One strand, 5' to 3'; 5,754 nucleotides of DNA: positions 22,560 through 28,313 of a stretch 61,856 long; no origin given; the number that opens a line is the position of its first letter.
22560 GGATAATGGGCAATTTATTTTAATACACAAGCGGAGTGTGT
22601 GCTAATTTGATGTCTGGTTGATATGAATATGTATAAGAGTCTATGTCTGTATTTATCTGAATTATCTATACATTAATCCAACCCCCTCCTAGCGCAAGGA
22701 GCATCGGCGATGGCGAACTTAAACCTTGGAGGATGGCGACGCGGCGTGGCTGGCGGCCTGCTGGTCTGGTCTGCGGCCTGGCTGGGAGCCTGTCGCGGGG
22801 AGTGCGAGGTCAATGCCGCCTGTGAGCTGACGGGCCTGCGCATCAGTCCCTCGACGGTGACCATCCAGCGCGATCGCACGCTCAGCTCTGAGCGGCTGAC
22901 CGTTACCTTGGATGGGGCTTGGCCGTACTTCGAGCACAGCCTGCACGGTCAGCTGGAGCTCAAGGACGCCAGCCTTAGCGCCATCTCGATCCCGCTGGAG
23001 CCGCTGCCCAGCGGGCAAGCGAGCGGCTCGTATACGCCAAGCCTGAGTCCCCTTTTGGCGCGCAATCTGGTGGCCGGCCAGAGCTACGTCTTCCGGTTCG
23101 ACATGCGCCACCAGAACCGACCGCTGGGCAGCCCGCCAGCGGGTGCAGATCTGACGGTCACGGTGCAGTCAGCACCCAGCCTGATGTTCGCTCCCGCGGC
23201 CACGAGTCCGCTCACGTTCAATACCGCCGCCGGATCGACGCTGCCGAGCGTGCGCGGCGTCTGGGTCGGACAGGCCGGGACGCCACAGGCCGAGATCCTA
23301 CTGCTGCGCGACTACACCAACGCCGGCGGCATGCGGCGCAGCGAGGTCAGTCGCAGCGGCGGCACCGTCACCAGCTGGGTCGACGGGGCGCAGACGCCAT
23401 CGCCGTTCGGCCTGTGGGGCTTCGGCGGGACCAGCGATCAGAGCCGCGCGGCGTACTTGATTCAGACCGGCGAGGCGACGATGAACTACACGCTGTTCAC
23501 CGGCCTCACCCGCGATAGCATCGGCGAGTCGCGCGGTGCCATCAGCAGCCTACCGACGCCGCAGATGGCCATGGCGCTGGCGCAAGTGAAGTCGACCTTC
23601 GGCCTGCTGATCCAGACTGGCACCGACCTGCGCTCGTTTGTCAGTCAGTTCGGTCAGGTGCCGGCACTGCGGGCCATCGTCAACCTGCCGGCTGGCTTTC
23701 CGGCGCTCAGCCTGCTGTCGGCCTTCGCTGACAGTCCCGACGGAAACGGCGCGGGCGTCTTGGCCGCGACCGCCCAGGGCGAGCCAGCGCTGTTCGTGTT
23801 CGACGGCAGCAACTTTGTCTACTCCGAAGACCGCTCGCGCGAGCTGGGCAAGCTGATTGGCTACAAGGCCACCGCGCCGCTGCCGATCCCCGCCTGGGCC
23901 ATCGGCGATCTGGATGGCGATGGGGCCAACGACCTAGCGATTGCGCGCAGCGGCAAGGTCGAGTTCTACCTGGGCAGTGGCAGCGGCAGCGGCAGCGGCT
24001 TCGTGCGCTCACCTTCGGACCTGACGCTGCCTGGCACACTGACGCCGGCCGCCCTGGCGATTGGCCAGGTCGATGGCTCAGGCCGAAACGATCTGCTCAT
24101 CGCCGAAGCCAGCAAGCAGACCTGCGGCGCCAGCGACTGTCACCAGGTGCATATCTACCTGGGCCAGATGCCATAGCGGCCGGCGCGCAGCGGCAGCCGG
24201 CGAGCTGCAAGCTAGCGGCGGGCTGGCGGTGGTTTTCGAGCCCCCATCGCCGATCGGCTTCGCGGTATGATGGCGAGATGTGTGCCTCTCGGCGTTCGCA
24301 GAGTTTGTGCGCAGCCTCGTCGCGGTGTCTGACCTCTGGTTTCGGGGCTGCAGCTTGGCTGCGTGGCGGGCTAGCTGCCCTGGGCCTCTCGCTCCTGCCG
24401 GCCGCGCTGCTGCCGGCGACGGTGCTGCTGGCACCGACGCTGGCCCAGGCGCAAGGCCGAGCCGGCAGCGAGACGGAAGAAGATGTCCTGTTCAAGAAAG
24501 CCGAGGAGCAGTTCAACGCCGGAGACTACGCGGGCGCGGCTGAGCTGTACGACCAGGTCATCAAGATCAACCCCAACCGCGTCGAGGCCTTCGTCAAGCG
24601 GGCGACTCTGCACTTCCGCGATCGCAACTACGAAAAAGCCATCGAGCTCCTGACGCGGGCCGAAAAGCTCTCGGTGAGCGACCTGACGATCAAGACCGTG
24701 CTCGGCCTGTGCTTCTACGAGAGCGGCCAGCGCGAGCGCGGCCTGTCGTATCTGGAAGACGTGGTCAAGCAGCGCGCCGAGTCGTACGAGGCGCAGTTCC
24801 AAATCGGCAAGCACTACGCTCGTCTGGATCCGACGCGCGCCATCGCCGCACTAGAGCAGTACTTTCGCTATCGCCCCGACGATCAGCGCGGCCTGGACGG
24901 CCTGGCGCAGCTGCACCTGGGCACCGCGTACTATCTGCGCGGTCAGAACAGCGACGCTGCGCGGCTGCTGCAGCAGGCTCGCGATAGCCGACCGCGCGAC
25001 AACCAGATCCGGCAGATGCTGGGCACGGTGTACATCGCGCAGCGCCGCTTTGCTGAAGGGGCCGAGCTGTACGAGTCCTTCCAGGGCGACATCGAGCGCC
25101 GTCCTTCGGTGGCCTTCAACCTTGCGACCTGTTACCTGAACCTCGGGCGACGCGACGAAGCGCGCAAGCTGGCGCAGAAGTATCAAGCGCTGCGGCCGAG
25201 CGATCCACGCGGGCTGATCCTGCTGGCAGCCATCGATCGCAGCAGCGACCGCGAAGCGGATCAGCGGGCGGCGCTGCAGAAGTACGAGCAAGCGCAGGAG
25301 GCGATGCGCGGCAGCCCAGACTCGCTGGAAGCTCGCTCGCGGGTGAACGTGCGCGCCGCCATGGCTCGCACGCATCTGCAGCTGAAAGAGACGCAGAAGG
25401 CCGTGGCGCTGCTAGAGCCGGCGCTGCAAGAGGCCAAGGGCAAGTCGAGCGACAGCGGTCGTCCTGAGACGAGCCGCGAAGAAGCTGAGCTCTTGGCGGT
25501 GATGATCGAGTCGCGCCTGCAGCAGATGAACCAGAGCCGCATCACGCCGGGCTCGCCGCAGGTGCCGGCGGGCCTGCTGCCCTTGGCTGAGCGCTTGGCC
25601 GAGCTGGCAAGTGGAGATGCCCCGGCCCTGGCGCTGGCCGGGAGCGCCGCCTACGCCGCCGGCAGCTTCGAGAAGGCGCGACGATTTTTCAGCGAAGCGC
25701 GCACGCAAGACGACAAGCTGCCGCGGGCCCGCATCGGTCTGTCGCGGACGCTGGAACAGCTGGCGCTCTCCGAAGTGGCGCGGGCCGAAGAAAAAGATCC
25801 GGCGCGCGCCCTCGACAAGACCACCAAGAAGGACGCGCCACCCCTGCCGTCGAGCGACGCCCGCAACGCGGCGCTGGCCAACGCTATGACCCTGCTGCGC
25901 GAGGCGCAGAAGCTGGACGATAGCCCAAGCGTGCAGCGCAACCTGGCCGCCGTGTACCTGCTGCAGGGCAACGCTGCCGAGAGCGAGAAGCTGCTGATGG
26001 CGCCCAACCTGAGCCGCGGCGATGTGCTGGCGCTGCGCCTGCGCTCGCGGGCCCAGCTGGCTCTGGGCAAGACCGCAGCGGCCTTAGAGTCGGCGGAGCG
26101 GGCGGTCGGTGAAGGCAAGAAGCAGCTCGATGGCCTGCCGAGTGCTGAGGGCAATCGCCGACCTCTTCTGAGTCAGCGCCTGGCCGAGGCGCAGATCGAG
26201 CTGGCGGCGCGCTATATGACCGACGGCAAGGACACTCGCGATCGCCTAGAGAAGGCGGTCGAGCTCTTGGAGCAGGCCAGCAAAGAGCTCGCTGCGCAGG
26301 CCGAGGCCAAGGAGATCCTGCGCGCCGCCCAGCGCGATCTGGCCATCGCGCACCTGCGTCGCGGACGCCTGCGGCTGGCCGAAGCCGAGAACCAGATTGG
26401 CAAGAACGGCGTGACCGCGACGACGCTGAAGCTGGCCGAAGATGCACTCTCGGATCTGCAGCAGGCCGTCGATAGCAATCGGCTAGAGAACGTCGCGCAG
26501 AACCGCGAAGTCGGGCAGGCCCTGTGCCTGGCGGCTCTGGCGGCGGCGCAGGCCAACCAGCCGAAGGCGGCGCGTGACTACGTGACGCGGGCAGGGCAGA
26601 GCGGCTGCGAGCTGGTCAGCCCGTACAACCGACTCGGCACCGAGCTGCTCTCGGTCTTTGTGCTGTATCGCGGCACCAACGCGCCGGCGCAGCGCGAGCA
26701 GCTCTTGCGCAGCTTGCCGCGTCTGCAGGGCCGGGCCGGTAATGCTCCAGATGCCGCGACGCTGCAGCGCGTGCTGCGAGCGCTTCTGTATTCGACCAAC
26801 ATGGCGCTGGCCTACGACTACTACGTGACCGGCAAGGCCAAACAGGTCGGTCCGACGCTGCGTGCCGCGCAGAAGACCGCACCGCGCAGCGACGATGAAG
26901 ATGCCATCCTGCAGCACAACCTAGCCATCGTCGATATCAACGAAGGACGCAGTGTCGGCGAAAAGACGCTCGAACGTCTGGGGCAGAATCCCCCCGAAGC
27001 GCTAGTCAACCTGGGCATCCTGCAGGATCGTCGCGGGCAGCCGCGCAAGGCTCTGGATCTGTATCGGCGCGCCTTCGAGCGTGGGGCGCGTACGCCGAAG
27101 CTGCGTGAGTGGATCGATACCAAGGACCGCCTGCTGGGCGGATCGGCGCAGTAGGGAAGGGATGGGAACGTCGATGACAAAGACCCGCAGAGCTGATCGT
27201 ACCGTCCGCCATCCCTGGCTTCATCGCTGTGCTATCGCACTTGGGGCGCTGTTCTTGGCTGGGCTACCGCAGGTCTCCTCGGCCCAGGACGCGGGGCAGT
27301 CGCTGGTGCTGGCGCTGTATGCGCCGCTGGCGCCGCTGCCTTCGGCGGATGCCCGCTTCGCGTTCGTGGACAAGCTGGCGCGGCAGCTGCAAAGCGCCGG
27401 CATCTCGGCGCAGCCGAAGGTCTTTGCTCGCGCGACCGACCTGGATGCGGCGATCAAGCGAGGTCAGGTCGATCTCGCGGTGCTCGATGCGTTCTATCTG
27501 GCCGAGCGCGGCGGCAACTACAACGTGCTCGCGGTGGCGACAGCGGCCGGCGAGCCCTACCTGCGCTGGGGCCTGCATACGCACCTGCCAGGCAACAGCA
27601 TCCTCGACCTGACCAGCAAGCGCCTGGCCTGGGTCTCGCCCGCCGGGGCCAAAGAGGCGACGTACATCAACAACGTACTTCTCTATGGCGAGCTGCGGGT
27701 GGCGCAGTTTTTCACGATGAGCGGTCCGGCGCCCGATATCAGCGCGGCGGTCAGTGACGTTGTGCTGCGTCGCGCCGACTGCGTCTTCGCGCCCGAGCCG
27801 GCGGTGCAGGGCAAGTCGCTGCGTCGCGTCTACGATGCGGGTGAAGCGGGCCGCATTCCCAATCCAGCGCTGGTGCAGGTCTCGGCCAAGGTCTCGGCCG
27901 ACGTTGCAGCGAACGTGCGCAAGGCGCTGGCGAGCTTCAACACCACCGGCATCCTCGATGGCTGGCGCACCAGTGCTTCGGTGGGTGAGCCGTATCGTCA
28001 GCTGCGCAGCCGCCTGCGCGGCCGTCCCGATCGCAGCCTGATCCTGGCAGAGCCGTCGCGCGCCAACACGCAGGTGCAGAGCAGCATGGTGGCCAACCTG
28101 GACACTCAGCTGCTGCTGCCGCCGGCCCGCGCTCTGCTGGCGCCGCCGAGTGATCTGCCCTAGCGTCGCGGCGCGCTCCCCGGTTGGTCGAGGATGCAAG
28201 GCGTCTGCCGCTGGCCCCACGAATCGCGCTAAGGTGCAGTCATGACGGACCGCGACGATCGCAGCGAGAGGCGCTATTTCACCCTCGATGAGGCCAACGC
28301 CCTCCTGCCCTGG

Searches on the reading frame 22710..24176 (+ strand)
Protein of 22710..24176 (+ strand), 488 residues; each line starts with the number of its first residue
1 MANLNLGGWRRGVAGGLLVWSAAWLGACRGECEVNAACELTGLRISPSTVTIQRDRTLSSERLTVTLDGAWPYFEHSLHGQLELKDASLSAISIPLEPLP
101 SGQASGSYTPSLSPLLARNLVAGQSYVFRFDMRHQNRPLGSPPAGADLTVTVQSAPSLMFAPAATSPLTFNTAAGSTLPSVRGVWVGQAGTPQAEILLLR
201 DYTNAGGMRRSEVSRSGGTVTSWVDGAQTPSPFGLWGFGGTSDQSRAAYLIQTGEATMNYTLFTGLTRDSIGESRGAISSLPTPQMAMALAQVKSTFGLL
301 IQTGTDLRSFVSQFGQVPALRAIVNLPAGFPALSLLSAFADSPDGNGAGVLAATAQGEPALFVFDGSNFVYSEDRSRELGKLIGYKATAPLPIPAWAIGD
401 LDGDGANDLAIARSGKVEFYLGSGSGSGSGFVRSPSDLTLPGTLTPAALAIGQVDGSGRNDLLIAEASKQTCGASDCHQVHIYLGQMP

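Call 63: search_protein_families(library=pfam, proteins=[window:22710-24176:+], max_evalue=0.001)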
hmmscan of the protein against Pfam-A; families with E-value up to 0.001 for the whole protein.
window:22710-24176:+ (488 aa): 1 family
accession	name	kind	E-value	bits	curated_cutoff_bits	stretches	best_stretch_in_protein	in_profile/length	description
PF13517.12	FG-GAP_3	-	7.5e-09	36.5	26.9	1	400-464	1-61/61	FG-GAP-like repeat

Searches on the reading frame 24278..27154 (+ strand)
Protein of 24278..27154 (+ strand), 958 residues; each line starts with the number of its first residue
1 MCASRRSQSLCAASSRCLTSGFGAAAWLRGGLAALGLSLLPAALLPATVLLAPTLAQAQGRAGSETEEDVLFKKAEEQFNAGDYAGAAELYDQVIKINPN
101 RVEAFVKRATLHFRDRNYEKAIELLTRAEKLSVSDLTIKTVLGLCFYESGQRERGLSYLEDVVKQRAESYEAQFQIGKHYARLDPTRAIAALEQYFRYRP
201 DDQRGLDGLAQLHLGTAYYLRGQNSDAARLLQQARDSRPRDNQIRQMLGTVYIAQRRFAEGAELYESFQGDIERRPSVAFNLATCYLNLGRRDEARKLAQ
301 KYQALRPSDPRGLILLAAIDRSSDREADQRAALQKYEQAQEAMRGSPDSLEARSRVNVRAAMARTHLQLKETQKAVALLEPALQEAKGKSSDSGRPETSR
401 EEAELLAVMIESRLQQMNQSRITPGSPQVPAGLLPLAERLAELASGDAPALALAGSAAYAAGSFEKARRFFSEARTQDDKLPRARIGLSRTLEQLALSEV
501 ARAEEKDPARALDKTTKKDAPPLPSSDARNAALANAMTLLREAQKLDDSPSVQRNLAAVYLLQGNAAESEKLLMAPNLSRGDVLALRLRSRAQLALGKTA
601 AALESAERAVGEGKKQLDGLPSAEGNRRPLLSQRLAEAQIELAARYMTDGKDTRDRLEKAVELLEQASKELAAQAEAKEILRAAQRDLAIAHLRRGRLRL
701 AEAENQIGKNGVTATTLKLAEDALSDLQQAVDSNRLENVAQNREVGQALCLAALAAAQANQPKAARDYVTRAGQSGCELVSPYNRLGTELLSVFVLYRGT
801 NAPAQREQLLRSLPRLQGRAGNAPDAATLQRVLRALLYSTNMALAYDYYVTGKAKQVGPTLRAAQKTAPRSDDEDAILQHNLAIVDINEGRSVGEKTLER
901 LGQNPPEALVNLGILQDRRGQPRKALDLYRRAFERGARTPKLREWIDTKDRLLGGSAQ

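Call 63: search_protein_families(library=pfam, proteins=[window:24278-27154:+], max_evalue=0.001)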
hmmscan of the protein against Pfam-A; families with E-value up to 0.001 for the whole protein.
window:24278-27154:+ (958 aa): 18 families
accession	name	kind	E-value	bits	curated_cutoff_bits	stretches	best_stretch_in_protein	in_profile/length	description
PF07719.23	TPR_2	-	1e-22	78.7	27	1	70-100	3-33/34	Tetratricopeptide repeat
PF14559.12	TPR_19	-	3.4e-21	75.8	25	2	253-319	2-68/68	Tetratricopeptide repeat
PF13428.12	TPR_14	-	8.2e-19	66.6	23.5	0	281-318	6-43/44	Tetratricopeptide repeat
PF12895.13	ANAPC3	-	1.2e-17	64.4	27.2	1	82-161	3-81/82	Anaphase-promoting complex, cyclosome, subunit 3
PF13424.12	TPR_12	-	4.3e-17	62.5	30.1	0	907-934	46-73/77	Tetratricopeptide repeat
PF13432.12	TPR_16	-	8e-15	55.4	32.7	3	73-130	2-59/65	Tetratricopeptide repeat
PF00515.34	TPR_1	-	1e-14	54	27.8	0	70-100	3-33/34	Tetratricopeptide repeat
PF25062.1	ARM_TT21_N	-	7.6e-12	45.9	40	1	207-350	26-171/222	Tetratricopeptide repeat protein 21 N-terminal ARM repeat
PF13174.12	TPR_6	-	5.5e-11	42.8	26.3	0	69-100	1-32/33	Tetratricopeptide repeat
PF13414.12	TPR_11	-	1.2e-08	34.9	26.8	1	81-114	7-40/42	TPR repeat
PF13181.12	TPR_8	-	1.5e-07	31.5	25.7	0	279-308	4-33/34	Tetratricopeptide repeat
PF13431.12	TPR_17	-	1.7e-07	31.4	24.4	0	90-123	1-34/34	Tetratricopeptide repeat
PF13176.12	TPR_7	-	3.9e-05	23.8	27.9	0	908-939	1-31/36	Tetratricopeptide repeat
PF08238.18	Sel1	-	0.00013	22.8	30.7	0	636-669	1-33/36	Sel1 repeat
PF09613.16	HrpB1_HrpK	-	0.00014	22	29.3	0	220-322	23-123/126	Bacterial type III secretion protein (HrpB1_HrpK)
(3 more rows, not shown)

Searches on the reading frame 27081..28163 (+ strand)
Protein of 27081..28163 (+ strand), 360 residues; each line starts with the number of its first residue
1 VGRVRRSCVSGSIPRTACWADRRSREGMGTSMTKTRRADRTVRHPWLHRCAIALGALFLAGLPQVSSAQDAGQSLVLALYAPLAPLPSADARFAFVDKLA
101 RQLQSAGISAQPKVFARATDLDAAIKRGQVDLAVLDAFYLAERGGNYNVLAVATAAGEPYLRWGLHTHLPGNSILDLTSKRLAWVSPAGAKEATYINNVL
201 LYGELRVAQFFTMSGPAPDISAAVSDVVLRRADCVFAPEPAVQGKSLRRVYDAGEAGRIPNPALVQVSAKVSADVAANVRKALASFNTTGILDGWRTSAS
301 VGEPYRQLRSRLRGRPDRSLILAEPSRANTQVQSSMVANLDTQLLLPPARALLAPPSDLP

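Call 63: search_protein_families(library=pfam, proteins=[window:27081-28163:+], max_evalue=0.001)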
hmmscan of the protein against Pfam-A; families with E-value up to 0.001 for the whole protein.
window:27081-28163:+ (360 aa): 1 family
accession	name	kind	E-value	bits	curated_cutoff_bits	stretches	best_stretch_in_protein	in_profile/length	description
PF12974.12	Phosphonate-bd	-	9.3e-07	28.9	27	1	94-294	18-228/242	ABC transporter, phosphonate, periplasmic substrate-binding protein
